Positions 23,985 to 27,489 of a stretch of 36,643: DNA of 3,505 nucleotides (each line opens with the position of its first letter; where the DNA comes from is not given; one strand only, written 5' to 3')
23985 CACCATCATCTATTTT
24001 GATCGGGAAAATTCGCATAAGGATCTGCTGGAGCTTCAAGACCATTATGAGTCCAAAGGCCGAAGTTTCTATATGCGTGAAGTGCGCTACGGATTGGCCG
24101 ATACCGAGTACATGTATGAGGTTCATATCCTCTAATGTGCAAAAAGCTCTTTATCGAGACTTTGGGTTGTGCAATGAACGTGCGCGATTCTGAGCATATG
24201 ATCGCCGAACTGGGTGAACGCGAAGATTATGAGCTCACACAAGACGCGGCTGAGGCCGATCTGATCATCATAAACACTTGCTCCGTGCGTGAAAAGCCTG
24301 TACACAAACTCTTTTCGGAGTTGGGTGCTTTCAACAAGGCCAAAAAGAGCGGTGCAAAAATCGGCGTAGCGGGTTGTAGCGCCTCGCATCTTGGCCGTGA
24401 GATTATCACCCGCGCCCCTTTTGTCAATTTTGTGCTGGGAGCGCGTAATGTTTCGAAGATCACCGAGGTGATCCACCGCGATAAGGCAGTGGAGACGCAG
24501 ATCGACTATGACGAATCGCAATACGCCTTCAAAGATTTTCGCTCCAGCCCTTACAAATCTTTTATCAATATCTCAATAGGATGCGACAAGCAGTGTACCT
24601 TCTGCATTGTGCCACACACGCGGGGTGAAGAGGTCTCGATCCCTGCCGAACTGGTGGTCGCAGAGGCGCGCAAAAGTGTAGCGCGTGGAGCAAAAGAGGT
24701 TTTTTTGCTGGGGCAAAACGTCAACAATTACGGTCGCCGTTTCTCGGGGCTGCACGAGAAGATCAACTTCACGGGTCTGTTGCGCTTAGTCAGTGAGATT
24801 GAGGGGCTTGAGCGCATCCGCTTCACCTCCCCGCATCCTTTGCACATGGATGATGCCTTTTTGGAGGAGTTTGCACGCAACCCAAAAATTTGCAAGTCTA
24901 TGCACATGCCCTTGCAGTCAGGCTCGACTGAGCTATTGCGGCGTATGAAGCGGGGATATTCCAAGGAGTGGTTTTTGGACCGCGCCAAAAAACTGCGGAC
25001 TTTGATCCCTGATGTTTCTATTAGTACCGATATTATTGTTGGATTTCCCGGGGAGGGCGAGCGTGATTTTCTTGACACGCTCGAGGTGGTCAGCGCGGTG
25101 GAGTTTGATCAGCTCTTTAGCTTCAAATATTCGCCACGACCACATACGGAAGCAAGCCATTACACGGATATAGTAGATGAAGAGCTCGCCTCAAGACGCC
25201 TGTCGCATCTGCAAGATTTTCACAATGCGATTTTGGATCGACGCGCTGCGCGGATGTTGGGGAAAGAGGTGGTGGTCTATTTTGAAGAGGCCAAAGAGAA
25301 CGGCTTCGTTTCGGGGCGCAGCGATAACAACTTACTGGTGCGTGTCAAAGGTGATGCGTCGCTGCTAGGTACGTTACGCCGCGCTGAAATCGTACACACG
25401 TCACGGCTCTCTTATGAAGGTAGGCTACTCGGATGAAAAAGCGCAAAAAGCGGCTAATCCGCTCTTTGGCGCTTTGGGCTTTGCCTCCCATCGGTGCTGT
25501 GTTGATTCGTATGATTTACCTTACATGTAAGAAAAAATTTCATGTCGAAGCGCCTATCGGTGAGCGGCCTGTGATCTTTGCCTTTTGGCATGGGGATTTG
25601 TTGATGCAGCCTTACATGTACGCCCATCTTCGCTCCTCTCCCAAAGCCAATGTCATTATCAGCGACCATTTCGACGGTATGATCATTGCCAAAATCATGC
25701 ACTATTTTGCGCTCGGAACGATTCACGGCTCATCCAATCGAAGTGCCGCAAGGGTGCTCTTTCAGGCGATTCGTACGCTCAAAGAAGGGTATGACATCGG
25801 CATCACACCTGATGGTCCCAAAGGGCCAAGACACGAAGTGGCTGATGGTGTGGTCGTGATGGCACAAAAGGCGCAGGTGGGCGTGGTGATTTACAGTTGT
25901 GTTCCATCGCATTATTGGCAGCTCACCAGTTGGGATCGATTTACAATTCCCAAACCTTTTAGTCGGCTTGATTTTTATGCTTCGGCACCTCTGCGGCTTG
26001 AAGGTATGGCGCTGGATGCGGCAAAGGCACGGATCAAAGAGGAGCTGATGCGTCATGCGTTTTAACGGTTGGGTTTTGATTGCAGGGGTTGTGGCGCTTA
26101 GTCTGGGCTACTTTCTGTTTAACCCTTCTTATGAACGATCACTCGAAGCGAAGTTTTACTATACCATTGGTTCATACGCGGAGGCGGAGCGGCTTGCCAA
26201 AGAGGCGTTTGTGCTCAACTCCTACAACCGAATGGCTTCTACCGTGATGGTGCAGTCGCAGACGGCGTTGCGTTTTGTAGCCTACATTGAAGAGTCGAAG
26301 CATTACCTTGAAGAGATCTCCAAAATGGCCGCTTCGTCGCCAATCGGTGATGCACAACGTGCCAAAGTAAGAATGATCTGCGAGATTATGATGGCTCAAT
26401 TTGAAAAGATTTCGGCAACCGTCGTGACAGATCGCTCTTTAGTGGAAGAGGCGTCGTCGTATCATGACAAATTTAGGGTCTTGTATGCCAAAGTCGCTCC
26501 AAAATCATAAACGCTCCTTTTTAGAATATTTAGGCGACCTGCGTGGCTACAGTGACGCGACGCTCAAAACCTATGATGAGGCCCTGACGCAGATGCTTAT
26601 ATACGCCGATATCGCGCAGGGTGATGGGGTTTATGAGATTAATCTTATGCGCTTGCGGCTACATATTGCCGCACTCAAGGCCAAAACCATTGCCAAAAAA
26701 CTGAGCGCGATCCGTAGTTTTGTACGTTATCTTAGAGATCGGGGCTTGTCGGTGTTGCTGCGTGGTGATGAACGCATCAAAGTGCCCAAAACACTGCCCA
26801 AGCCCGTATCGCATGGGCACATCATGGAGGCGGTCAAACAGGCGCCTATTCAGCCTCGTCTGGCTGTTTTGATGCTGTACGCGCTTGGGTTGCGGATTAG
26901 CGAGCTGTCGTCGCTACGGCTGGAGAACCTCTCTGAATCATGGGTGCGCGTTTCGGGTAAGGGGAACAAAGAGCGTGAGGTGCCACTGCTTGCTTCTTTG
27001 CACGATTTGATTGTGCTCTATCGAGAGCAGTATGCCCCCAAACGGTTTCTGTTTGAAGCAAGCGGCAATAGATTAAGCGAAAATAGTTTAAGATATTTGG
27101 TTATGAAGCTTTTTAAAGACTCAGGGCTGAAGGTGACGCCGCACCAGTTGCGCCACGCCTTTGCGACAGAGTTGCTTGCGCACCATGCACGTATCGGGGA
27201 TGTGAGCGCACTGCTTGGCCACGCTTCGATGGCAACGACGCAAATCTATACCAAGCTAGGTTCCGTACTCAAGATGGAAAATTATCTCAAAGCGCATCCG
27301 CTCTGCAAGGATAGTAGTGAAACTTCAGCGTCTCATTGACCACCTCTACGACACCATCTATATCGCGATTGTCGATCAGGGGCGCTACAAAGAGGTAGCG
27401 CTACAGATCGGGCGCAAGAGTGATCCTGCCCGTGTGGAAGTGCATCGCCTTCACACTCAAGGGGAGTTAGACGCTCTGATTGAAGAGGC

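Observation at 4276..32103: Highly iterated palindrome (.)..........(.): 9 perfect 10-mers and 18 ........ cores in 36.6 kb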

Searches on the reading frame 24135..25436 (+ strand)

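Call 18: search_protein_families(library=pfam, proteins=[window:24135-25436:+])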
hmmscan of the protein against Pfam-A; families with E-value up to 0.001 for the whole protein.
window:24135-25436:+ (433 aa): 2 families
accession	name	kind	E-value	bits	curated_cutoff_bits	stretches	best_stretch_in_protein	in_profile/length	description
PF00919.26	UPF0004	-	8.1e-27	93.6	27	1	4-102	1-98/98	Uncharacterized protein family UPF0004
PF04055.27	Radical_SAM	-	1e-25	91.3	29.5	1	144-317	1-164/166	Radical SAM superfamily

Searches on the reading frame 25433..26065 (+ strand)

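Call 18: search_protein_families(library=pfam, proteins=[window:25433-26065:+])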
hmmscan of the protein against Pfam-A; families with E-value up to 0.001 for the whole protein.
window:25433-26065:+ (210 aa): 1 family
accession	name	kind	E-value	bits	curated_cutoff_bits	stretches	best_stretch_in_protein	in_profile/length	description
PF04028.18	DUF374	-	1.5e-23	82.6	26.8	1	69-133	5-69/69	Domain of unknown function (DUF374)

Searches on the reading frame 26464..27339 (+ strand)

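Call 19: search_protein_families(library=pfam, proteins=[window:26464-27339:+])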
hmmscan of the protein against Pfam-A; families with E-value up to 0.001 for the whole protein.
window:26464-27339:+ (291 aa): 2 families
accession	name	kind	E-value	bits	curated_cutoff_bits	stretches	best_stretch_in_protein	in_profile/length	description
PF00589.27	Phage_integrase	-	3.7e-28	98.9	27.1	1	120-264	11-167/172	Phage integrase family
PF02899.23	Phage_int_SAM_1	-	2.1e-10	41.2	22.3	1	18-94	3-83/83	Phage integrase, N-terminal SAM-like domain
